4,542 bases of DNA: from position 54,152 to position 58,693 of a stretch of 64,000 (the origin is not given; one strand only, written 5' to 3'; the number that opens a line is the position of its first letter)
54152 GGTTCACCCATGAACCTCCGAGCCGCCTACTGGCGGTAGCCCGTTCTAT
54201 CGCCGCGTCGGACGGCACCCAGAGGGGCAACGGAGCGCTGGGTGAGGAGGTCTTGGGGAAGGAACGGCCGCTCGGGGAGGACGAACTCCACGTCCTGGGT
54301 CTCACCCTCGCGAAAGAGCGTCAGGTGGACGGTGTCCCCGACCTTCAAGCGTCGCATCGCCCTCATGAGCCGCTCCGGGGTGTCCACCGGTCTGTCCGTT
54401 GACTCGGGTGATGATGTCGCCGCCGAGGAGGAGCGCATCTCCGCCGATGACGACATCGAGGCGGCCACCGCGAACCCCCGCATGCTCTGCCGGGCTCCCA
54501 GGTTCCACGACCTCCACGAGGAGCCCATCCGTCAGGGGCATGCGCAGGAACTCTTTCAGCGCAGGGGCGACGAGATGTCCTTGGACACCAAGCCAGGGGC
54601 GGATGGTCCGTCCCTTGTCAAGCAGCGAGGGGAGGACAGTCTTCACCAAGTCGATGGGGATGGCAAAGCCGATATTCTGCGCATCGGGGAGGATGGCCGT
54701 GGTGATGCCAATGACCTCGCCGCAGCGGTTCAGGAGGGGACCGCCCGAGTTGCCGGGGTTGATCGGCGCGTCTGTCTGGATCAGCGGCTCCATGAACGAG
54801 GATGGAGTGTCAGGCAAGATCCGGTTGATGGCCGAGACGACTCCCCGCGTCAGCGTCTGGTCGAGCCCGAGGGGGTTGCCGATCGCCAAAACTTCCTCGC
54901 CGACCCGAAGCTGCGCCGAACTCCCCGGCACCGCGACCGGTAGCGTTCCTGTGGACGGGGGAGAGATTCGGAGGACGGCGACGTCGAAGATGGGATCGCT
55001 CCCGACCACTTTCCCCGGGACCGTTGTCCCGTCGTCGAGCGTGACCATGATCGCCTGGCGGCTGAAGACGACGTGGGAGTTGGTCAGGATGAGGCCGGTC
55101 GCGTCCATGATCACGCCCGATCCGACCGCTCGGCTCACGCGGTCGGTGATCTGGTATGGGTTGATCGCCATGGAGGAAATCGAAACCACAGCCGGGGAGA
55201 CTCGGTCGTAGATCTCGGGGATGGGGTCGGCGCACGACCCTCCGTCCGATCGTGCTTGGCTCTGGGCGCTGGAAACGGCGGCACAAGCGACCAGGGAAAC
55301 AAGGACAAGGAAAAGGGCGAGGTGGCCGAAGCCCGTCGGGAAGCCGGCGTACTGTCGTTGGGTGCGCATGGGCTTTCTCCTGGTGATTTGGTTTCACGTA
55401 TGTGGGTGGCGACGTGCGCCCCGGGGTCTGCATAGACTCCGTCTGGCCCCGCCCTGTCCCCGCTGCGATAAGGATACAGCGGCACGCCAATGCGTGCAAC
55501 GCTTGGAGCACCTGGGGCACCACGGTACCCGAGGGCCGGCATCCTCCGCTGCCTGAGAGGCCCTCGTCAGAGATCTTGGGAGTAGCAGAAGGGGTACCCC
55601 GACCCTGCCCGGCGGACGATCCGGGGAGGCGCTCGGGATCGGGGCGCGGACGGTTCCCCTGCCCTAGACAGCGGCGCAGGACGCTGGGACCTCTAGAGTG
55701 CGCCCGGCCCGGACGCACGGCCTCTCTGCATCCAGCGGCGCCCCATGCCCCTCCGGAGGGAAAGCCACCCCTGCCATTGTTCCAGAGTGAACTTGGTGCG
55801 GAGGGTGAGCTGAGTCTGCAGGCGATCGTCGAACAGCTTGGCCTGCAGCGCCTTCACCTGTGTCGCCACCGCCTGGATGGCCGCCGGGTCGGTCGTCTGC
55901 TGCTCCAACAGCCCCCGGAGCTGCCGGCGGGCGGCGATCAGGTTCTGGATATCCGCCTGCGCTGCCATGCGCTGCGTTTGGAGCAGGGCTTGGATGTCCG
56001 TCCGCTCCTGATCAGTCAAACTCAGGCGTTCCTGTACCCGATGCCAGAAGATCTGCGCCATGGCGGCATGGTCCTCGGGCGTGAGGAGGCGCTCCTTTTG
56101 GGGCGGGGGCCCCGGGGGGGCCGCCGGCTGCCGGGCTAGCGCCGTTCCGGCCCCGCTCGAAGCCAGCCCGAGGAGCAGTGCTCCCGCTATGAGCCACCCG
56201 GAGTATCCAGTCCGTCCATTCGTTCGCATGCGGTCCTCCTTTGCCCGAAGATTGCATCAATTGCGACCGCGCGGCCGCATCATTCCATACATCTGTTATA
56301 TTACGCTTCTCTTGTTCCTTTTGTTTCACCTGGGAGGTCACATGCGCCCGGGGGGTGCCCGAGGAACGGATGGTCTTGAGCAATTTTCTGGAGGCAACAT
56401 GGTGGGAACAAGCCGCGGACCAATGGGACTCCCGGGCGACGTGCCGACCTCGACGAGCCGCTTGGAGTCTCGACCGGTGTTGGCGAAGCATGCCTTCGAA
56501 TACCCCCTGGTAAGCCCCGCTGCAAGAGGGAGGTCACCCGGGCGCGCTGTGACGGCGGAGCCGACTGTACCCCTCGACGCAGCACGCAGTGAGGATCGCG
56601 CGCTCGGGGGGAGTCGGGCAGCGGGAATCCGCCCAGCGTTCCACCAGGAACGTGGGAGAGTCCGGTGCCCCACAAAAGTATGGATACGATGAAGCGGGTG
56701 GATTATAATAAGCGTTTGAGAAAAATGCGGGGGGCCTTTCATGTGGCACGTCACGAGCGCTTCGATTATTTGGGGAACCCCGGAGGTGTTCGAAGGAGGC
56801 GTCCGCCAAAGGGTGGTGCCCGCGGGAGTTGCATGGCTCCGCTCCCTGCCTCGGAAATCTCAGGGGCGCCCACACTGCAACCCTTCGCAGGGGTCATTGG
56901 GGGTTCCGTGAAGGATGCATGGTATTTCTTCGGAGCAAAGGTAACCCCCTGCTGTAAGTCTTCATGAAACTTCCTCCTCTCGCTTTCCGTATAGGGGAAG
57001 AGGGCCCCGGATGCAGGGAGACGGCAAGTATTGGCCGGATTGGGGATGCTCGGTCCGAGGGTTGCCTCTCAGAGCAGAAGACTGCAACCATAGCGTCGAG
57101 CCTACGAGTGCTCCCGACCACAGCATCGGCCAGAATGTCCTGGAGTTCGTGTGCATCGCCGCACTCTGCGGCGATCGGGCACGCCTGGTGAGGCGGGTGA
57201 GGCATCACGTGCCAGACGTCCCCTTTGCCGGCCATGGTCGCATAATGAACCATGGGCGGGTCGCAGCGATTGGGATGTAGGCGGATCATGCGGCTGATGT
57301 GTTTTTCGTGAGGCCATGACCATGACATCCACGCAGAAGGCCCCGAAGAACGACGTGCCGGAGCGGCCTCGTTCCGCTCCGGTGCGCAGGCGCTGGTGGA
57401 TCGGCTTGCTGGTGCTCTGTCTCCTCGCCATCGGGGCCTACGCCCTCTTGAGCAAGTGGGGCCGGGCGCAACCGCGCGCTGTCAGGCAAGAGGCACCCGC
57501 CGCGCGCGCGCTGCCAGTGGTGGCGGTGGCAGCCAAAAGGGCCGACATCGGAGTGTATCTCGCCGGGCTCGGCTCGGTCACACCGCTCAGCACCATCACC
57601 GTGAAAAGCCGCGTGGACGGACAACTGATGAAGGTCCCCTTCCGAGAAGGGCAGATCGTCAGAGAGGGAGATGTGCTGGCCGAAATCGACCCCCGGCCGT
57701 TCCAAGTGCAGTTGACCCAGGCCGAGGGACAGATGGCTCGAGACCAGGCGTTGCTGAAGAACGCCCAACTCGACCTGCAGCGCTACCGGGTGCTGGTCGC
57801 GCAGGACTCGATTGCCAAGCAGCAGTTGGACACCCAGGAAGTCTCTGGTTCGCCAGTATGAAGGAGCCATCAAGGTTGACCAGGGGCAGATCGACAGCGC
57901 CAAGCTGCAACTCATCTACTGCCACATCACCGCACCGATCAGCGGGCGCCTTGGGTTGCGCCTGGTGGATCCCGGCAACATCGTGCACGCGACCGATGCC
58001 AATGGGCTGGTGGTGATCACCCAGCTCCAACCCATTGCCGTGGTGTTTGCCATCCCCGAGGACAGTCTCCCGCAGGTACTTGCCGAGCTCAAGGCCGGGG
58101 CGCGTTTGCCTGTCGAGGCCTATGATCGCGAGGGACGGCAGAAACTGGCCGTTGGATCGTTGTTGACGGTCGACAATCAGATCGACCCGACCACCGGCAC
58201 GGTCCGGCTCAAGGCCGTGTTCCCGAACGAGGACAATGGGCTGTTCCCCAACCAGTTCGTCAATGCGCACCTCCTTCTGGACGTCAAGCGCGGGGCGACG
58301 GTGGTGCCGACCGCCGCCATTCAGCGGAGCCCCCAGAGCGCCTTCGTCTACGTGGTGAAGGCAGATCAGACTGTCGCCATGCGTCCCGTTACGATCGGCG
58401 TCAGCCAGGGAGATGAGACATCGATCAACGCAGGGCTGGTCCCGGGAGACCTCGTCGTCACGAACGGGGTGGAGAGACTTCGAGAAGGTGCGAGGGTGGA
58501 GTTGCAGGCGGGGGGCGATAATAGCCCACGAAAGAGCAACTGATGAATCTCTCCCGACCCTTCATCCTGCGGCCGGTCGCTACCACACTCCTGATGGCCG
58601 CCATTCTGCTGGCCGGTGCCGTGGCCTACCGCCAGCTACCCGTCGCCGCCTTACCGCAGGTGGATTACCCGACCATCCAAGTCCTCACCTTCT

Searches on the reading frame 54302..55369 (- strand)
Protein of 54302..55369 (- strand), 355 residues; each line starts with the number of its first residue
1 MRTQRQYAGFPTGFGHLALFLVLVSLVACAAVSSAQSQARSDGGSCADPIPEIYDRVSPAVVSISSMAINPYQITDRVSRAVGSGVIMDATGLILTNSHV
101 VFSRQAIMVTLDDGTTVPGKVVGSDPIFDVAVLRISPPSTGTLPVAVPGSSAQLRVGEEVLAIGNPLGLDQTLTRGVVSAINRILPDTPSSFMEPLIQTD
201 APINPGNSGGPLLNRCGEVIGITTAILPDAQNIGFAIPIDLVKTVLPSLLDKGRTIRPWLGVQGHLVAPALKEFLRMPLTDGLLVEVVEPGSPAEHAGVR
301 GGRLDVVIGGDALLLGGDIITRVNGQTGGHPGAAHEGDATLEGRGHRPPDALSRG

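Call 77: search_protein_families(library=pfam, max_evalue=0.01, proteins=[window:54302-55369:-])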
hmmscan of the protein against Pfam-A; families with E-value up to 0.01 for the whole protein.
window:54302-55369:- (355 aa): 4 families
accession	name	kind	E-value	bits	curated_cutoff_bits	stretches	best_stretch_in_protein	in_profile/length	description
PF13365.12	Trypsin_2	-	2.4e-33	116.3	27.6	1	83-222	1-144/144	Trypsin-like peptidase domain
PF00089.32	Trypsin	-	1.2e-17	64.9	20.6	1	71-243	13-217/220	Trypsin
PF17820.7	PDZ_6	-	0.00021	21.4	27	0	285-300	2-17/54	PDZ domain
PF10459.15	Peptidase_S46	-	0.0014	17.8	22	0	201-223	628-650/698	Peptidase S46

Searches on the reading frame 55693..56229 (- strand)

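Call 77: search_protein_families(library=pfam, max_evalue=0.01, proteins=[window:55693-56229:-])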
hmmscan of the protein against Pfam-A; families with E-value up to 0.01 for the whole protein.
window:55693-56229:- (178 aa): 1 family
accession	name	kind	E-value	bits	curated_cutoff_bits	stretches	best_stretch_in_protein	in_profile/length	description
PF13801.11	Metal_resist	-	3.3e-07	30.9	29.2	1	26-153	12-124/125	Heavy-metal resistance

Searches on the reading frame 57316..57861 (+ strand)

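Call 77: search_protein_families(library=pfam, max_evalue=0.01, proteins=[window:57316-57861:+])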
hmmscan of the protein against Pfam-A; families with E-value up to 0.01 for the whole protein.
window:57316-57861:+ (181 aa): 2 families
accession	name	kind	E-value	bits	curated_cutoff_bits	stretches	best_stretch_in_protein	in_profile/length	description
PF13533.13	Biotin_lipoyl_2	-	1e-07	32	29.8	1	95-125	2-32/32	Biotin-lipoyl like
PF13437.12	HlyD_3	-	0.00012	23.2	22.2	1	95-142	1-49/106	HlyD family secretion protein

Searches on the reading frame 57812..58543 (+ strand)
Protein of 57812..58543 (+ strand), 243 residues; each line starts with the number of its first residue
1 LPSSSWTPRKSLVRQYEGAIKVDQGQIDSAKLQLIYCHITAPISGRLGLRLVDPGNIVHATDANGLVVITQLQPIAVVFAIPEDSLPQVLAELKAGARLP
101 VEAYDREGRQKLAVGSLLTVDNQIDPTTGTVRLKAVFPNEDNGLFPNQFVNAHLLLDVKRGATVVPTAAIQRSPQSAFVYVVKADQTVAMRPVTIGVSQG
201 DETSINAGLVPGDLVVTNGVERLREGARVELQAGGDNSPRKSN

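Call 77: search_protein_families(library=pfam, max_evalue=0.01, proteins=[window:57812-58543:+])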
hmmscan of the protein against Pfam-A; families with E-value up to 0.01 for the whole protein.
window:57812-58543:+ (243 aa): 3 families
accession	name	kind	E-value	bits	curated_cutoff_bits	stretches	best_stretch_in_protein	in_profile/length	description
PF16576.10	HlyD_D23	-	2.5e-08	33.9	30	1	36-150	108-214/214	Barrel-sandwich domain of CusB or HlyD membrane-fusion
PF13437.12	HlyD_3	-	0.00011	23.4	22.2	1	39-140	2-96/106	HlyD family secretion protein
PF18571.6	VWA_3_C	-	0.0071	16.7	25.8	0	117-135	15-33/47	von Willebrand factor type A C-terminal domain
